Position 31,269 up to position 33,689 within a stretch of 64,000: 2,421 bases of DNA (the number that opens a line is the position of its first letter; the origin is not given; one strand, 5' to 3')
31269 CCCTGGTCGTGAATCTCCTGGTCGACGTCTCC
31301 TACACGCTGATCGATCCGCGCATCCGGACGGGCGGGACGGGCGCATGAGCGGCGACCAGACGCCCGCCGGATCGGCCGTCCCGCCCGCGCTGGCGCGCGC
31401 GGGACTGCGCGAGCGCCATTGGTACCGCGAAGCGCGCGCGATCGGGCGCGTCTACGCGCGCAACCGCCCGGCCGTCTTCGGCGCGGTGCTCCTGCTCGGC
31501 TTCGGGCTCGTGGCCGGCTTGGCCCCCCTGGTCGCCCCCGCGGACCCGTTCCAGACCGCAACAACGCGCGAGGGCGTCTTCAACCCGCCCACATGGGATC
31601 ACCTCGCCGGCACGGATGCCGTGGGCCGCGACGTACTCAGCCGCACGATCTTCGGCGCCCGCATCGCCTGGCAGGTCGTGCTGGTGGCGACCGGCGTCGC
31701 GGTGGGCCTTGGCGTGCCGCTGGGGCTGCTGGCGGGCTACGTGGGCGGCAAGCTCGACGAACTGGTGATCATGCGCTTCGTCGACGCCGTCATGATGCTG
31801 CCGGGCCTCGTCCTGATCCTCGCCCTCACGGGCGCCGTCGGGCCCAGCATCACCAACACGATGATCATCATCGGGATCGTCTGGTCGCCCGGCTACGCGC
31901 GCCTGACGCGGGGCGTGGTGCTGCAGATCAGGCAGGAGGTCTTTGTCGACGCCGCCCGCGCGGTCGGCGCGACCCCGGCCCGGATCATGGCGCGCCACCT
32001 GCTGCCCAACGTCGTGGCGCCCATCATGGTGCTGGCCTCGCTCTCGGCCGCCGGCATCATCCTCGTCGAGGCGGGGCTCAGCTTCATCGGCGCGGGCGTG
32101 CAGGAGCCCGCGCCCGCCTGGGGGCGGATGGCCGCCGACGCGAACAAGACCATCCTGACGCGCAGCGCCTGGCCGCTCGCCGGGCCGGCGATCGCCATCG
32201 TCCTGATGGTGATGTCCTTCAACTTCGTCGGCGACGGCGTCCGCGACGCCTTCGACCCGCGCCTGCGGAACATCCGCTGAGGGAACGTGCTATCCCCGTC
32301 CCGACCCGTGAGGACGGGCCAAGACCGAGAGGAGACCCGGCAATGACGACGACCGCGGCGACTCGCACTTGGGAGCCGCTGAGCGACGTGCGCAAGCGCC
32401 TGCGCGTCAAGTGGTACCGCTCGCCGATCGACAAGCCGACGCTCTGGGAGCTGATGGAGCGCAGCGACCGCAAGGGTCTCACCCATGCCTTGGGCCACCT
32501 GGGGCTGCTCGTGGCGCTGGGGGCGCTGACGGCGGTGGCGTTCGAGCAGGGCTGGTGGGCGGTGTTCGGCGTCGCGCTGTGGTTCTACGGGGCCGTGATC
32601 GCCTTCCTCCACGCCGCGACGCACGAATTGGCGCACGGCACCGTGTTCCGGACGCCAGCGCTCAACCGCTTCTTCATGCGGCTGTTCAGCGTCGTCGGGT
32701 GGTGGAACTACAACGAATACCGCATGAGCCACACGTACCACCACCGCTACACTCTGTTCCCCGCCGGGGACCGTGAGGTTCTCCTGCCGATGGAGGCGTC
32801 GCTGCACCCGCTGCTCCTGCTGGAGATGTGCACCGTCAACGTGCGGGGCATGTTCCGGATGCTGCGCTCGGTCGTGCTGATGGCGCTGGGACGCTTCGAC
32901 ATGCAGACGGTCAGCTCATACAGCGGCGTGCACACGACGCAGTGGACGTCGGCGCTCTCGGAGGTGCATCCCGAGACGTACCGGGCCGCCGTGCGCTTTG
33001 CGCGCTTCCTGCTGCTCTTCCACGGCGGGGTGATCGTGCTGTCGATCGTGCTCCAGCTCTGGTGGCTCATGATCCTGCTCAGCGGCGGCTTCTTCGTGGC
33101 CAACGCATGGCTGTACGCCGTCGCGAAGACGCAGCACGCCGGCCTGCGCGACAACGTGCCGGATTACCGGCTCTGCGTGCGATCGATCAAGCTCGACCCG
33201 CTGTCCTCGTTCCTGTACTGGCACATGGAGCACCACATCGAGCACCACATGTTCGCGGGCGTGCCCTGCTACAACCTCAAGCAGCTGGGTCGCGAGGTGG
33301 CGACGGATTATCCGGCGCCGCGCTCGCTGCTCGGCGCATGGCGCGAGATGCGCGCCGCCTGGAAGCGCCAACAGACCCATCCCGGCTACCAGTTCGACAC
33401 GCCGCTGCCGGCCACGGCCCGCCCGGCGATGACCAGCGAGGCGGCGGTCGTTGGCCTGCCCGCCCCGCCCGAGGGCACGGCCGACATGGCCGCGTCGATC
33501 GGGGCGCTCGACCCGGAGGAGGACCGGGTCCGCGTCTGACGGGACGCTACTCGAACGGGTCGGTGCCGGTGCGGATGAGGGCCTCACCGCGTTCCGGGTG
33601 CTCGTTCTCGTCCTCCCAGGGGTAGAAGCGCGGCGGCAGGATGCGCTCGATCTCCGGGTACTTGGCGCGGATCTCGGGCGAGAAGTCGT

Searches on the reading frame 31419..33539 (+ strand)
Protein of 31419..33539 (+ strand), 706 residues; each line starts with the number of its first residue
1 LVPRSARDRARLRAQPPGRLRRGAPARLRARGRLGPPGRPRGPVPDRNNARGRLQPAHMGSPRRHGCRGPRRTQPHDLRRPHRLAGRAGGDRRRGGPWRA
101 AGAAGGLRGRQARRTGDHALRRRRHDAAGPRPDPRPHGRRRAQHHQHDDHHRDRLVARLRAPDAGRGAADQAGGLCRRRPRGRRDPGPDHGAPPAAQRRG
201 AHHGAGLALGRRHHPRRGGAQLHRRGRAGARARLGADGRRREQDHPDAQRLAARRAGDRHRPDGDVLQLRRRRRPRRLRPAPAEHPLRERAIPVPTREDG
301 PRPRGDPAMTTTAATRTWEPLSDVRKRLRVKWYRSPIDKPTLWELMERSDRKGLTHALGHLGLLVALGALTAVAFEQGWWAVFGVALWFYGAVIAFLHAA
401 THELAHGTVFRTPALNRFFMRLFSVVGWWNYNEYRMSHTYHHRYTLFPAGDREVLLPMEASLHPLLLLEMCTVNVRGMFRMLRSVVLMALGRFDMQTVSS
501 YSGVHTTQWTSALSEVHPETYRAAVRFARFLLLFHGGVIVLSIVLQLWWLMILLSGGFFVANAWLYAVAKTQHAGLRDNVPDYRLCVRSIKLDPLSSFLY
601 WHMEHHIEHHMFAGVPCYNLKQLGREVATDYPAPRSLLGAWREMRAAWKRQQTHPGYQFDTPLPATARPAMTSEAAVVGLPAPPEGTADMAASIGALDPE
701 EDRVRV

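Call 76: search_protein_families(library=pfam, proteins=[window:31419-33539:+], max_evalue=0.001)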
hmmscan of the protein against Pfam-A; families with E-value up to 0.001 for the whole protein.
window:31419-33539:+ (706 aa): 1 family
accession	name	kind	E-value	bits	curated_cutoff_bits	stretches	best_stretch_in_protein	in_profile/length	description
PF00487.30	FA_desaturase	-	3.7e-22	79.7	29.7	1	379-633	2-244/253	Fatty acid desaturase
